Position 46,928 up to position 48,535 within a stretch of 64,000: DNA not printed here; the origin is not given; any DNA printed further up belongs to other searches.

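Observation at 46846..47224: The LRR surface protein has an in-frame membrane anchor but no start codon; the upstream ATG is out of frame across five ATTCAYY heptamers, and the whole leader is duplicated 207 bp upstream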

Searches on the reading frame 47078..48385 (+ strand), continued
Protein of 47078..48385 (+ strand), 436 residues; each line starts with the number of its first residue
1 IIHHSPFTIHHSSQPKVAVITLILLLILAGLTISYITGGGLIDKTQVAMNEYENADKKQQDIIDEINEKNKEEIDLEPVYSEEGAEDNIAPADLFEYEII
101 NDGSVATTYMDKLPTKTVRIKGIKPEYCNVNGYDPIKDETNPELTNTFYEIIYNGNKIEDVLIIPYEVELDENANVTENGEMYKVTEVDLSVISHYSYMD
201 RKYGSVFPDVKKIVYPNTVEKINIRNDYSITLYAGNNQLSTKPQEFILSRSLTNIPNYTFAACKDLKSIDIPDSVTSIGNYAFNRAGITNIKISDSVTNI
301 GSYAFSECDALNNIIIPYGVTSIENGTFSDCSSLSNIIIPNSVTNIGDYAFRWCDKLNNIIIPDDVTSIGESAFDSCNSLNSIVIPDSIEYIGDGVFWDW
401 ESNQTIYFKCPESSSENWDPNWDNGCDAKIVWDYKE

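Call 59: find_homologous_proteins(query=L007:4854-6005:-, max_evalue=1e-30)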
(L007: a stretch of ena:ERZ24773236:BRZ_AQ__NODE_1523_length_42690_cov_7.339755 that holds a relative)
Query L007:4854-6005:- (384 aa): 289 proteins with E <= 1e-30 among 2596 candidates; the best 120 are listed.
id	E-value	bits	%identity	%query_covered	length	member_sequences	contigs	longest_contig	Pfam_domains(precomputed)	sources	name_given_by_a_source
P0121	2.4e-256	868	100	100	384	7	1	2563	PF00589.28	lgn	-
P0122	2.6e-225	766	87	100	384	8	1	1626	PF00589.28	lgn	-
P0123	7.9e-220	748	84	100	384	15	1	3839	PF00589.28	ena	-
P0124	8.0e-201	685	76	100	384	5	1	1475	PF00589.28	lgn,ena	-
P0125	7.5e-192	655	72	100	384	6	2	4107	PF00589.28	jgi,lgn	-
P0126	8.0e-192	655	73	100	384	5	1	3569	PF00589.28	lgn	-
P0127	8.5e-192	655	73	100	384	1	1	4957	PF00589.28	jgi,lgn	-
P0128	7.2e-191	652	73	100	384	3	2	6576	PF00589.28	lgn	-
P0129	1.7e-186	638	70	100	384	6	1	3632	PF00589.28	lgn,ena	-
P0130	1.3e-185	635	71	100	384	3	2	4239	PF00589.28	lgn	-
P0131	4.4e-185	633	71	100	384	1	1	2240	PF00589.28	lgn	-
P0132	7.1e-185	633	71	100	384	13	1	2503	PF00589.28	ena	-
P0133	7.9e-185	632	71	100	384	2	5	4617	PF00589.28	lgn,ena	-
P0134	1.1e-184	632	70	100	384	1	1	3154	PF00589.28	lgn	-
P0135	9.5e-183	626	70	100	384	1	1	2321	PF00589.28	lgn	-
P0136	3.2e-182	624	70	100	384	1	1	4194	PF00589.28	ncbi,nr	ncbi:MAG: site-specific integrase [Clostridia bacterium]|nr:site-specific integrase [Clostridia bact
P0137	6.7e-181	619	71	97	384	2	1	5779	PF00589.28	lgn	-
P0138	3.8e-178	610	69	100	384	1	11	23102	PF00589.28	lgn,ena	-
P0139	8.1e-176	603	70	95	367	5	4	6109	PF00589.28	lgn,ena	-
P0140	1.1e-173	596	66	100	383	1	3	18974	PF00589.28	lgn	-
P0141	2.4e-172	591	65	100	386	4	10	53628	PF00589.28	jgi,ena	-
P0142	3.1e-172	591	65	100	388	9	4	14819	PF00589.28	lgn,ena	-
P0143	5.1e-172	590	66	97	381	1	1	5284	PF14657.13,PF00589.28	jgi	jgi:integrase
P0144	1.7e-170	585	65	97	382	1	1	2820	PF00589.28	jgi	-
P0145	2.2e-170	585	65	98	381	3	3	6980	PF00589.28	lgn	-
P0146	4.2e-170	584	64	100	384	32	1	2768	PF00589.28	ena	-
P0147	7.0e-170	583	65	100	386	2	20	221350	PF00589.28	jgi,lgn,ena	-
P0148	9.9e-170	583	66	98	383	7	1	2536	PF00589.28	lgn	-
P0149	1.3e-169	582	66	97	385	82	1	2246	PF00589.28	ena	-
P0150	2.5e-169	581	66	97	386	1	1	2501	PF00589.28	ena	-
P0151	6.4e-169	580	67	97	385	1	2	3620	PF14657.13,PF00589.28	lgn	-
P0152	4.7e-168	577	63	100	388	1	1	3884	PF00589.28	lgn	-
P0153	2.4e-167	575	64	97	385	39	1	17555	PF00589.28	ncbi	-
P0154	3.0e-167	575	65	97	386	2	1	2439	PF00589.28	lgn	-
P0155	3.8e-166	571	65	97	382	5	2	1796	PF00589.28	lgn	-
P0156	1.2e-165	569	64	98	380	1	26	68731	PF00589.28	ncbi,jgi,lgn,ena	-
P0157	1.9e-164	565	64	97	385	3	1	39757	PF00589.28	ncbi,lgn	-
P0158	3.9e-164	564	65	96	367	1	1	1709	PF00589.28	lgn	-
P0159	4.9e-164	564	64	97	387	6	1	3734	PF00589.28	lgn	-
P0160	1.4e-162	559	63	97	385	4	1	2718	PF00589.28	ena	-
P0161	9.7e-162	556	63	97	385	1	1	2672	PF00589.28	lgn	-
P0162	1.4e-161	556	63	98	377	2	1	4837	PF00589.28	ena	-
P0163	3.3e-161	555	63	97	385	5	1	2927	PF00589.28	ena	-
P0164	4.0e-160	551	64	97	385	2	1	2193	PF00589.28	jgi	-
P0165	2.5e-159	548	65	94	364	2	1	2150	PF00589.28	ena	-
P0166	1.5e-158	546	64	97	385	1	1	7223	PF00589.28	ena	-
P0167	1.8e-146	506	56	100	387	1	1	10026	PF00589.28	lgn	-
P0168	1.9e-145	503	57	97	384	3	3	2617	PF00589.28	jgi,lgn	-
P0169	3.0e-113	397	50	95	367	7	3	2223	PF00589.28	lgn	-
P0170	3.3e-111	390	48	94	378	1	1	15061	PF00589.28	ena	-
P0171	4.7e-111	390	70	65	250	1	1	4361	PF00589.28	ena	-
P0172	1.9e-110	388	49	95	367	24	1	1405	PF00589.28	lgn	-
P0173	2.3e-109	384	48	94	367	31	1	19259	PF00589.28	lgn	-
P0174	1.3e-108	382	67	64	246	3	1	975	PF00589.28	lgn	-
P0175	5.1e-103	363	49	88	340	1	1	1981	PF00589.28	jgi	jgi:integrase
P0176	5.7e-103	363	49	90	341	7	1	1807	PF00589.28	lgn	-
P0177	9.7e-103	362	49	88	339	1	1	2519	PF00589.28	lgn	-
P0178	4.3e-102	360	48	88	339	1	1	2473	PF00589.28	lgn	-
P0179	6.4e-102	360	49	88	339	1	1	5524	PF00589.28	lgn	-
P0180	1.1e-101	359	49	88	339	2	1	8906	PF00589.28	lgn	-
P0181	3.6e-101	357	49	89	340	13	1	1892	PF00589.28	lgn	-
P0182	1.7e-100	355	48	88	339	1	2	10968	PF00589.28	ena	-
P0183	9.0e-100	353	49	89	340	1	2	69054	PF00589.28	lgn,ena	-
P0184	3.3e-99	351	49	89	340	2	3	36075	PF00589.28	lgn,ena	-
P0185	3.9e-98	347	48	89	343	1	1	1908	PF00589.28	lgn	-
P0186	8.0e-98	346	46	88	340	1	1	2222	PF00589.28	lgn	-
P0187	2.3e-97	345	47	89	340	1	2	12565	PF00589.28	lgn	-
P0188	2.0e-96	342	48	88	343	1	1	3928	PF00589.28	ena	-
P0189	1.8e-95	338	47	89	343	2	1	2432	PF00589.28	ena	-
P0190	3.2e-95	338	48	91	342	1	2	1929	PF00589.28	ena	-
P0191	7.0e-95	336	46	89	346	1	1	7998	PF00589.28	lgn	-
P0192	1.3e-94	336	46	89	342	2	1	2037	PF00589.28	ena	-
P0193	1.2e-93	332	45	89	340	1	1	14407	PF00589.28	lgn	-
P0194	1.5e-93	332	46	90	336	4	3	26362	PF14659.13,PF00589.28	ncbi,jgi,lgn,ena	jgi:integrase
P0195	1.6e-93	332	47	89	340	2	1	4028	PF00589.28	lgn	-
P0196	3.7e-93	331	47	89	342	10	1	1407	PF14659.13,PF00589.28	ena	-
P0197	4.0e-93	331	46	89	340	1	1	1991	PF00589.28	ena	-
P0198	9.7e-93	329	46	89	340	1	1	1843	PF00589.28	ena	-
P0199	1.1e-92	329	45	90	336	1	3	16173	PF00589.28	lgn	-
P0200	1.6e-92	329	46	90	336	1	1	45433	PF14659.13,PF00589.28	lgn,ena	-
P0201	2.8e-92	328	45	89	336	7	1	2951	PF14659.13,PF00589.28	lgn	-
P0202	4.0e-92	327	45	88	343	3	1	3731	PF00589.28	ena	-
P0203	7.3e-92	327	45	90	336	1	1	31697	PF14659.13,PF00589.28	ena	-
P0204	1.3e-91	326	45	89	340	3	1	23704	PF00589.28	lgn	-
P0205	2.9e-91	325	45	90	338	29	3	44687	PF00589.28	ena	-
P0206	4.8e-91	324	45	89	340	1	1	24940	PF00589.28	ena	-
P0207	7.1e-91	323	46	90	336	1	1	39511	PF14659.13,PF00589.28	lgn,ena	-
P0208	1.1e-90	323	46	90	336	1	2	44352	PF14659.13,PF00589.28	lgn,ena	-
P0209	1.1e-90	323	46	89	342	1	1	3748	PF00589.28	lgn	-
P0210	1.4e-90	322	45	90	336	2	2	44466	PF14659.13,PF00589.28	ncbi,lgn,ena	-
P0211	2.9e-90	321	46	90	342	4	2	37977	PF00589.28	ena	-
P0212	3.4e-90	321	46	90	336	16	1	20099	PF14659.13,PF00589.28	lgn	-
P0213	3.5e-90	321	46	89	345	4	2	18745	PF14659.13,PF00589.28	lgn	-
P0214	4.2e-90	321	46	88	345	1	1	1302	PF00589.28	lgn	-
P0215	9.0e-90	320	46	90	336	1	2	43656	PF14659.13,PF00589.28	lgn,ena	-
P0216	1.2e-89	319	43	90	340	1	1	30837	PF00589.28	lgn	-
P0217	1.4e-89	319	45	89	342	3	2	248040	PF00589.28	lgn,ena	-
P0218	2.0e-89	318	47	88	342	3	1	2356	PF14659.13,PF00589.28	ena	-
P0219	2.5e-89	318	46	87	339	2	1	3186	PF00589.28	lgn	-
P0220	2.9e-89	318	44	89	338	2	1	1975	PF14659.13,PF00589.28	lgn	-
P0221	3.1e-89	318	45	90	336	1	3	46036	PF14659.13,PF00589.28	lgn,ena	-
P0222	3.2e-89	318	44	90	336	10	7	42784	PF14659.13,PF00589.28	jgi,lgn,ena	jgi:site-specific recombinase XerD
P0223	3.4e-89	318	46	89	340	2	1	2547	PF00589.28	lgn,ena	-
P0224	6.0e-89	317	44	90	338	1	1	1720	PF00589.28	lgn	-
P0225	9.0e-89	316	45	87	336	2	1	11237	PF14659.13,PF00589.28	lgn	-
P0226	1.1e-88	316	44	90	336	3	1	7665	PF14659.13,PF00589.28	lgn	-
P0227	2.7e-88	315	45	90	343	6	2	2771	PF00589.28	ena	-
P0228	5.8e-88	314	44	90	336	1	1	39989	PF00589.28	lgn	-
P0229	7.2e-88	313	44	90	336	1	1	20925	PF14659.13,PF00589.28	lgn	-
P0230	8.2e-88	313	44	90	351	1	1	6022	PF00589.28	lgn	-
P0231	1.2e-87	313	45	88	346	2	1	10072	PF00589.28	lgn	-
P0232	1.2e-87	313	42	88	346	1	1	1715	PF00589.28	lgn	-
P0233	1.4e-87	312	44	90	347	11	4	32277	PF00589.28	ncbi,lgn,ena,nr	ncbi:MAG: tyrosine-type recombinase/integrase [Bacilli bacterium]|nr:tyrosine-type recombinase/integ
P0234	4.1e-87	311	44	89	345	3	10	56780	PF00589.28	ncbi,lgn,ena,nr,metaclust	ncbi:MAG: integrase [Desulfosporosinus sp. BRH_c37]|nr:MAG: integrase [Desulfosporosinus sp. BRH_c37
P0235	5.7e-87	310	44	90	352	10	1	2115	PF14659.13,PF00589.28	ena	-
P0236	1.8e-86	309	42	90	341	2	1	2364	PF00589.28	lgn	-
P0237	6.2e-86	307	43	86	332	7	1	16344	PF00589.28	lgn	-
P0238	1.7e-85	306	42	90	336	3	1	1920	PF14659.13,PF00589.28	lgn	-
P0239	8.9e-85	303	44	89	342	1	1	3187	PF00589.28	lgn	-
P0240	9.8e-85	303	42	90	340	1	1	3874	PF00589.28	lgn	-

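Call 60: find_encoding_contigs(protein=P0138, flank=9000, max_places=6)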
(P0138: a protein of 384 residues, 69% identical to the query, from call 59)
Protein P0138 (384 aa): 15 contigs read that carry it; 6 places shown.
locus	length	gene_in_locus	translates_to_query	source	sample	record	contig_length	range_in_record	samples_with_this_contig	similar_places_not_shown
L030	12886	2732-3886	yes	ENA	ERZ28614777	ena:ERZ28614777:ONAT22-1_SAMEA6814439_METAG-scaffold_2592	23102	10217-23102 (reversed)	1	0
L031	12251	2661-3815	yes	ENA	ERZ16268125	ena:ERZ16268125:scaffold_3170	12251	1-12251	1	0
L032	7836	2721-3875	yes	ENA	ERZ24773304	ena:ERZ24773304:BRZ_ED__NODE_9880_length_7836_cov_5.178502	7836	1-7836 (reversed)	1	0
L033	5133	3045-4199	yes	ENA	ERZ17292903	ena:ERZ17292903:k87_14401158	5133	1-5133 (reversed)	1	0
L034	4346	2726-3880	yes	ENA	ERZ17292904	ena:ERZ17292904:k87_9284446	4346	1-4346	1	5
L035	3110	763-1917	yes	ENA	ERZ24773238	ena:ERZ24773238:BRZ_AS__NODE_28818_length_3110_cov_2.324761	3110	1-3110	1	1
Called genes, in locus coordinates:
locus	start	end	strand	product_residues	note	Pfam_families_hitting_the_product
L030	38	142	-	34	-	-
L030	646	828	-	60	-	PF15738:YafQ_toxin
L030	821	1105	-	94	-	PF04221:RelB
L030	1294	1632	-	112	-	-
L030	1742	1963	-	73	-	-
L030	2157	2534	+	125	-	PF12844:HTH_19, PF13443:HTH_26, PF13560:HTH_31 (weak), PF01381:HTH_3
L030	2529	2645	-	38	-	-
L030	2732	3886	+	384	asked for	PF00589:Phage_integrase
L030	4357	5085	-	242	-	PF01643:Acyl-ACP_TE, PF13279:4HBT_2 (faint), PF20791:Acyl-ACP_TE_C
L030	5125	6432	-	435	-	PF00342:PGI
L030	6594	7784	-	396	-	PF07454:SpoIIP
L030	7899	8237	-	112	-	-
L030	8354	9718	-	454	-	PF02878:PGM_PMM_I, PF02879:PGM_PMM_II, PF02880:PGM_PMM_III, PF00408:PGM_PMM_IV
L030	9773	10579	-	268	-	PF19567:CpsB_CapC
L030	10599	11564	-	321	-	PF01656:CbiA, PF10609:ParA, PF13614:AAA_31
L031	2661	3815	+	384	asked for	PF00589:Phage_integrase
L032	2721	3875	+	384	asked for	PF00589:Phage_integrase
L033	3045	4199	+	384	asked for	PF00589:Phage_integrase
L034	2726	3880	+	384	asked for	PF00589:Phage_integrase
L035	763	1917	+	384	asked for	PF00589:Phage_integrase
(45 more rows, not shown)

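Call 61: find_encoding_contigs(protein=P0147, flank=9000, max_places=6)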
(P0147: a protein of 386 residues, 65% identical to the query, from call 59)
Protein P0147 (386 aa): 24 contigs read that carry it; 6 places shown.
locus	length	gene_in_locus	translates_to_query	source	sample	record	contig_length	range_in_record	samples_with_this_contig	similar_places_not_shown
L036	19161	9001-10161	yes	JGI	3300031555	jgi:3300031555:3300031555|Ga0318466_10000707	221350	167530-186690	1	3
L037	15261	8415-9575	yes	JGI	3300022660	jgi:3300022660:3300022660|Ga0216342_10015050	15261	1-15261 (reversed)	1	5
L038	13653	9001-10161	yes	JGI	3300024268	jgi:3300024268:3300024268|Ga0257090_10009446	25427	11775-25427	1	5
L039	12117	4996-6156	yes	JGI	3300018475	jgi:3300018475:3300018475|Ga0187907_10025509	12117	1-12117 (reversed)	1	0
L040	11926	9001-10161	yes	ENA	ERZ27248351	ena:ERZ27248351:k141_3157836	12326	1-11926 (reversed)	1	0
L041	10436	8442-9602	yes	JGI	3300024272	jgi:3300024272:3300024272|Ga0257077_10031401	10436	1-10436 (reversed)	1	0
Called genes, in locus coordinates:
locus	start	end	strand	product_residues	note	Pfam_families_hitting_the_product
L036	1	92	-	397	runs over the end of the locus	PF00145:DNA_methylase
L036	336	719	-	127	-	-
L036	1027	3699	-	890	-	PF01807:Zn_ribbon_DnaG, PF06048:DUF927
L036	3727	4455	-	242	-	-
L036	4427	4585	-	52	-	-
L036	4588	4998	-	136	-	PF23984:DUF7307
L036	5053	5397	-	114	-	-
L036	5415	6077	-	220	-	PF00271:Helicase_C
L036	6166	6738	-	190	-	PF00176:SNF2-rel_dom, PF04851:ResIII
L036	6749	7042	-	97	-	-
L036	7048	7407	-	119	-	-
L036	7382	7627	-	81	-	-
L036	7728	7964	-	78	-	-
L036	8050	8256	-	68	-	PF12844:HTH_19 (weak), PF01381:HTH_3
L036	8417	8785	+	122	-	PF12844:HTH_19, PF13443:HTH_26, PF13560:HTH_31 (weak), PF01381:HTH_3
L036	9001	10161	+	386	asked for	PF00589:Phage_integrase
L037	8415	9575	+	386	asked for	PF00589:Phage_integrase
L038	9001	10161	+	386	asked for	PF00589:Phage_integrase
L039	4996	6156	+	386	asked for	PF00589:Phage_integrase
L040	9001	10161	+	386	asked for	PF00589:Phage_integrase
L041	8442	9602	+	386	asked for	PF00589:Phage_integrase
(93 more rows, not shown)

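Call 89: find_encoding_contigs(protein=P0082, flank=3000, max_places=6)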
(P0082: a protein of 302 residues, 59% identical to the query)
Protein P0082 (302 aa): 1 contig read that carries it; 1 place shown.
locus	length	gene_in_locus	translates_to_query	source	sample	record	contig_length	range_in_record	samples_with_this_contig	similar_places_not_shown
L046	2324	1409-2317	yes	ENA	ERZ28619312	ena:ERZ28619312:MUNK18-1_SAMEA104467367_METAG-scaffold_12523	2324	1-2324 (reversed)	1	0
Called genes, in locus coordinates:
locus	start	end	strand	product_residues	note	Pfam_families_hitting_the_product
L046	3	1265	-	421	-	?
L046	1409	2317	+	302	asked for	PF13306:LRR_5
